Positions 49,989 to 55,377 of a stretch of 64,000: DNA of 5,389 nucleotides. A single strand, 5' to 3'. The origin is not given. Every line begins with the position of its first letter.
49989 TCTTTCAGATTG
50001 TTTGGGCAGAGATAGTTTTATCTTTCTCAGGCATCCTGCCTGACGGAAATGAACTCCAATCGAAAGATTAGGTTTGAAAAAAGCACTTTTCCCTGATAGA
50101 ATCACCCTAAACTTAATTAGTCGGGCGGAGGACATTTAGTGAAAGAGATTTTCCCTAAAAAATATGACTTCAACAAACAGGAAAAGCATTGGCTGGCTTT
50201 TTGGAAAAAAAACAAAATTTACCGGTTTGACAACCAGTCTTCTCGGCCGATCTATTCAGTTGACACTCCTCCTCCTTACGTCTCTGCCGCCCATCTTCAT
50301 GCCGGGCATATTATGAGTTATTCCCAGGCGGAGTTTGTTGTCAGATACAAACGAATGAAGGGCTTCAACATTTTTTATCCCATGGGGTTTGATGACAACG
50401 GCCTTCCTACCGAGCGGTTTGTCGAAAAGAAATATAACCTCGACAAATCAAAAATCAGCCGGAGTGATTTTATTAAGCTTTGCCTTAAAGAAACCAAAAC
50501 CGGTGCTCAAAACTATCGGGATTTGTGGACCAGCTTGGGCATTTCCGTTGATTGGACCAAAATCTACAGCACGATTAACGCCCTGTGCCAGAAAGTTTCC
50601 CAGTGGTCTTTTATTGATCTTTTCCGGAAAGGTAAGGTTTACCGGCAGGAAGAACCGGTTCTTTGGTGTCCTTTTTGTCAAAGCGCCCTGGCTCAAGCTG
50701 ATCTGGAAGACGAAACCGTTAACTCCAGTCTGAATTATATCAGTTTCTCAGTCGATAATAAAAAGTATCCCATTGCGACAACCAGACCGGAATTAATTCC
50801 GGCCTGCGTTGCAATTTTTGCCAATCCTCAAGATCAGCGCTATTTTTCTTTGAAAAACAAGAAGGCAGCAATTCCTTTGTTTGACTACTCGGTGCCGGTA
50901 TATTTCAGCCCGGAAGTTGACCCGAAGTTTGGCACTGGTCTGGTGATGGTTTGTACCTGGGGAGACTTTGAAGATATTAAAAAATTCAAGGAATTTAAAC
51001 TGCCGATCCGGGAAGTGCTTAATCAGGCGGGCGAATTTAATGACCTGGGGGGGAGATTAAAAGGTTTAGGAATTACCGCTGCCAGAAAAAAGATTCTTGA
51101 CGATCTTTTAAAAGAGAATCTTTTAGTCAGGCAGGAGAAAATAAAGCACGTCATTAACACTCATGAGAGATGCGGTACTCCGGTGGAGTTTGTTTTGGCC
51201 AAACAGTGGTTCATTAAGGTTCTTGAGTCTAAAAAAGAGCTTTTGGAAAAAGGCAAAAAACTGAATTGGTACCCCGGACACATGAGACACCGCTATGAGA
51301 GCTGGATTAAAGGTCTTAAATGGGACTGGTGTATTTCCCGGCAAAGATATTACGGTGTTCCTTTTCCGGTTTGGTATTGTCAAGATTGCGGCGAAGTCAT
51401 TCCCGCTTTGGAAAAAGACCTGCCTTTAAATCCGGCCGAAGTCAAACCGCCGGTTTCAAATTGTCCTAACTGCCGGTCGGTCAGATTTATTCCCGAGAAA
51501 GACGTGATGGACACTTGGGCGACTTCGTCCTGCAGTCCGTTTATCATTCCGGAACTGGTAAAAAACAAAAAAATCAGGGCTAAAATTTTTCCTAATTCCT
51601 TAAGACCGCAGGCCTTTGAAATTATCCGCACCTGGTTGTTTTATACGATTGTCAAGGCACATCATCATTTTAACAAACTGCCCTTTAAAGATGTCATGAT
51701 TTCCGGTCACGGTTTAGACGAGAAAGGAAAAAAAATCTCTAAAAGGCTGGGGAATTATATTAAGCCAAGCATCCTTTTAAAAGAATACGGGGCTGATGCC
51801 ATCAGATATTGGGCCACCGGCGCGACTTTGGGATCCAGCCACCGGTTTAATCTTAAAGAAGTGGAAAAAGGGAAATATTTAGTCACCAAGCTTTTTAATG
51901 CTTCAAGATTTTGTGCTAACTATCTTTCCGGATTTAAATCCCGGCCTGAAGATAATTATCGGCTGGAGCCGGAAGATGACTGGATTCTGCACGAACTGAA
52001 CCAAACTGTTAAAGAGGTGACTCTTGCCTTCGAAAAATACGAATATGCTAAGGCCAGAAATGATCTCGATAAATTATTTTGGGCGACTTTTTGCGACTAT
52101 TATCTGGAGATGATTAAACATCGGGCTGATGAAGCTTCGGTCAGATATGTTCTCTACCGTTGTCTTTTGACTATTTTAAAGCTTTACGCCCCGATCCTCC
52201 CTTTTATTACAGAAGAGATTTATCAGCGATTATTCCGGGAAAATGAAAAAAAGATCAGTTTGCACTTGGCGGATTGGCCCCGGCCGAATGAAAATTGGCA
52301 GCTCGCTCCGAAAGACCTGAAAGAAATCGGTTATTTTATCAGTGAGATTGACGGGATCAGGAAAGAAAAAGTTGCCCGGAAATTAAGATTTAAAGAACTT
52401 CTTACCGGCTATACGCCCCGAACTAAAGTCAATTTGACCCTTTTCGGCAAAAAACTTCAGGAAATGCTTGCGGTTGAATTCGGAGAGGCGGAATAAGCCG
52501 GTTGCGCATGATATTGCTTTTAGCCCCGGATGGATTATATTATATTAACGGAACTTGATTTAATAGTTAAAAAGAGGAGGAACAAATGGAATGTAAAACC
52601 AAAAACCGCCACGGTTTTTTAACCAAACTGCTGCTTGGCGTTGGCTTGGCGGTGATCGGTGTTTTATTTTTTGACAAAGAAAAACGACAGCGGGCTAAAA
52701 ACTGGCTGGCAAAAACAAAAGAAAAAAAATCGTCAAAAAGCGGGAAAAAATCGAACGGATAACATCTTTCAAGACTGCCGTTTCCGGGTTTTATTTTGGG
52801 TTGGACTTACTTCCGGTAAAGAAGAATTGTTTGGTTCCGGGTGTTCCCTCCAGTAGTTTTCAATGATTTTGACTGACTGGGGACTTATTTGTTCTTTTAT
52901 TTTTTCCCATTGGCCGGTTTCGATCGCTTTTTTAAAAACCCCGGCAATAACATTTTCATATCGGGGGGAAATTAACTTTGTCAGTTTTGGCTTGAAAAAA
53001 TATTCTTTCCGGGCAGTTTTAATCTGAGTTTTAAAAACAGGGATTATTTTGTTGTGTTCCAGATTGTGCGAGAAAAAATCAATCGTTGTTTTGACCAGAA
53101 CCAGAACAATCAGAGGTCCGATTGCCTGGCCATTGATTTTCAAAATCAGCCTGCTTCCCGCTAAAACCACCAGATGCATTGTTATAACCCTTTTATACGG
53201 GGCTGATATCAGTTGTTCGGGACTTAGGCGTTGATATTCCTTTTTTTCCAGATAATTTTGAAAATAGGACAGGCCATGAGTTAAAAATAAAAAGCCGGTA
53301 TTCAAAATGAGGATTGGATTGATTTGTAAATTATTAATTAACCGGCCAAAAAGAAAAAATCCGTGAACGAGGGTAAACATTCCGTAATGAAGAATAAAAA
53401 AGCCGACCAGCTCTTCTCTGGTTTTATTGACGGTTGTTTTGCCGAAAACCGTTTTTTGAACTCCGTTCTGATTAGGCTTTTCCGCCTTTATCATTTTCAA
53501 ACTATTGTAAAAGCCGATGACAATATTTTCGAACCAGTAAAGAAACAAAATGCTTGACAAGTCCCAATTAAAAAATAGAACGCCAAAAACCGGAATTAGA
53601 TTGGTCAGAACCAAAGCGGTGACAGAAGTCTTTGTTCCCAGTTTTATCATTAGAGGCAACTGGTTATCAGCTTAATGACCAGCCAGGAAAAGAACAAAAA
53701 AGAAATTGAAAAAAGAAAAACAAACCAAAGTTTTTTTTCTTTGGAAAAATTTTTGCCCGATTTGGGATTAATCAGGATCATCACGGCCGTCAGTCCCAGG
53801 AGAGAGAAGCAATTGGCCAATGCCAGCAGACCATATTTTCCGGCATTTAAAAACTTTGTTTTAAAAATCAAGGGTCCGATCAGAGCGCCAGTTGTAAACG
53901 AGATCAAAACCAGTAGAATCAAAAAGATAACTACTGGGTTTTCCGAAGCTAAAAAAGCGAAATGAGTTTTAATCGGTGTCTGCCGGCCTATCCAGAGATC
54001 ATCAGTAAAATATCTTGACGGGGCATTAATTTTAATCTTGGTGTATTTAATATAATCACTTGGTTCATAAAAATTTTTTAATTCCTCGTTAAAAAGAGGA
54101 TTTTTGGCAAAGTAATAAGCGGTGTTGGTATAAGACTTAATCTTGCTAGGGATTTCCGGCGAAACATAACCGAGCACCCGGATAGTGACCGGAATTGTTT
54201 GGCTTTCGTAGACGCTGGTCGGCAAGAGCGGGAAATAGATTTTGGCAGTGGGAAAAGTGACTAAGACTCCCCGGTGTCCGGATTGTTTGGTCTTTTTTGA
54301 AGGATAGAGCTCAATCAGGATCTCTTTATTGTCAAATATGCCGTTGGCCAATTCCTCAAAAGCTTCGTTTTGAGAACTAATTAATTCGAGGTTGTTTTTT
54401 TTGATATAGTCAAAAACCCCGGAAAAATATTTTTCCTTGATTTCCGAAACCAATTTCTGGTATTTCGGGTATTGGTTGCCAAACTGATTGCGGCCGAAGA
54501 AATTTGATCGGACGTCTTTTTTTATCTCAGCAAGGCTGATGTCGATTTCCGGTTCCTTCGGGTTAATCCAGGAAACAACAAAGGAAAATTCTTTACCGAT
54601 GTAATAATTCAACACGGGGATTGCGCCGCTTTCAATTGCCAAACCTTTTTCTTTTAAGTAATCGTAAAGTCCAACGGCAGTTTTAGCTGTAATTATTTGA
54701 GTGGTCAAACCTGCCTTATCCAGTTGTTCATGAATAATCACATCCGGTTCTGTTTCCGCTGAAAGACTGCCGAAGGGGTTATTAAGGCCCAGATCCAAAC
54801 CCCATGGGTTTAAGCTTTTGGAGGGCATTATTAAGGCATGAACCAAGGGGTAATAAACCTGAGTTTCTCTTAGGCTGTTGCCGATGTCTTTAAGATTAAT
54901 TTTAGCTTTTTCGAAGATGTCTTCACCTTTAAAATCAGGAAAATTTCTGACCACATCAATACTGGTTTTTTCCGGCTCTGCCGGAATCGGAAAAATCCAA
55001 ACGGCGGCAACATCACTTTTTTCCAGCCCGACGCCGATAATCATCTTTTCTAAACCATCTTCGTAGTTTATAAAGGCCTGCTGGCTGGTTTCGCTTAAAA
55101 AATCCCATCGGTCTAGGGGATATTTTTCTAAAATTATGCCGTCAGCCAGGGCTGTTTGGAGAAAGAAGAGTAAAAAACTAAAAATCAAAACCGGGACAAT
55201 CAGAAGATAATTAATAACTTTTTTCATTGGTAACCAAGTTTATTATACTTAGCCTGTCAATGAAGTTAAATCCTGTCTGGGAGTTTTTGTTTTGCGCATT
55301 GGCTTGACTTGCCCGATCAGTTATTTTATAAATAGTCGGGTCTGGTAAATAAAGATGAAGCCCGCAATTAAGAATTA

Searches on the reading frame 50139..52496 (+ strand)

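Call 30: search_protein_families(library=pfam, proteins=[window:50139-52496:+], max_evalue=0.001)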
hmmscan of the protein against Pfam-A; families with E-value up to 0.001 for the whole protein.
window:50139-52496:+ (785 aa): 3 families
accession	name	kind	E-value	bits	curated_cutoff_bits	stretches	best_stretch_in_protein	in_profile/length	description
PF00133.28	tRNA-synt_1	-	3.4e-84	283.4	22.7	1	18-567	2-410/414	tRNA synthetases class I (I, L, M and V)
PF08264.19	Anticodon_1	-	1.1e-34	119.9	25.1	1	613-744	1-136/148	Anticodon-binding domain of tRNA ligase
PF09334.17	tRNA-synt_1g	-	2.5e-15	56.6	20.1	1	41-188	3-134/391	tRNA synthetases class I (M)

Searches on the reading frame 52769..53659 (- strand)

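Call 30: search_protein_families(library=pfam, proteins=[window:52769-53659:-], max_evalue=0.001)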
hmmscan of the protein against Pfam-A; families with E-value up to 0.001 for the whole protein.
window:52769-53659:- (296 aa): 1 family
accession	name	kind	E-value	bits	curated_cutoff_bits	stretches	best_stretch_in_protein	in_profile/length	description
PF20108.4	DUF6498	-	4.1e-51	173.7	23.7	1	8-204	7-200/207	Family of unknown function (DUF6498)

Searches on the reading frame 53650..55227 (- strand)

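Call 31: search_protein_families(library=pfam, proteins=[window:53650-55227:-], max_evalue=0.001)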
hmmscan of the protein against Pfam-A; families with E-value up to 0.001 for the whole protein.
window:53650-55227:- (525 aa): 0 families

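Call 58: search_protein_families(library=pfam, proteins=[window:53650-55227:-], max_evalue=10)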
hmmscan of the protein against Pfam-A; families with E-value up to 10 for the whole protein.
window:53650-55227:- (525 aa): 2 families
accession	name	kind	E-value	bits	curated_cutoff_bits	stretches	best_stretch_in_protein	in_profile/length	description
PF10092.14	DUF2330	-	0.0084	15.8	24.7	1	158-225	104-171/279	Uncharacterized protein conserved in bacteria (DUF2330)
PF03383.21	Serpentine_r_xa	-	5.9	7.3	22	1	476-524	64-111/153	Caenorhabditis serpentine receptor-like protein, class xa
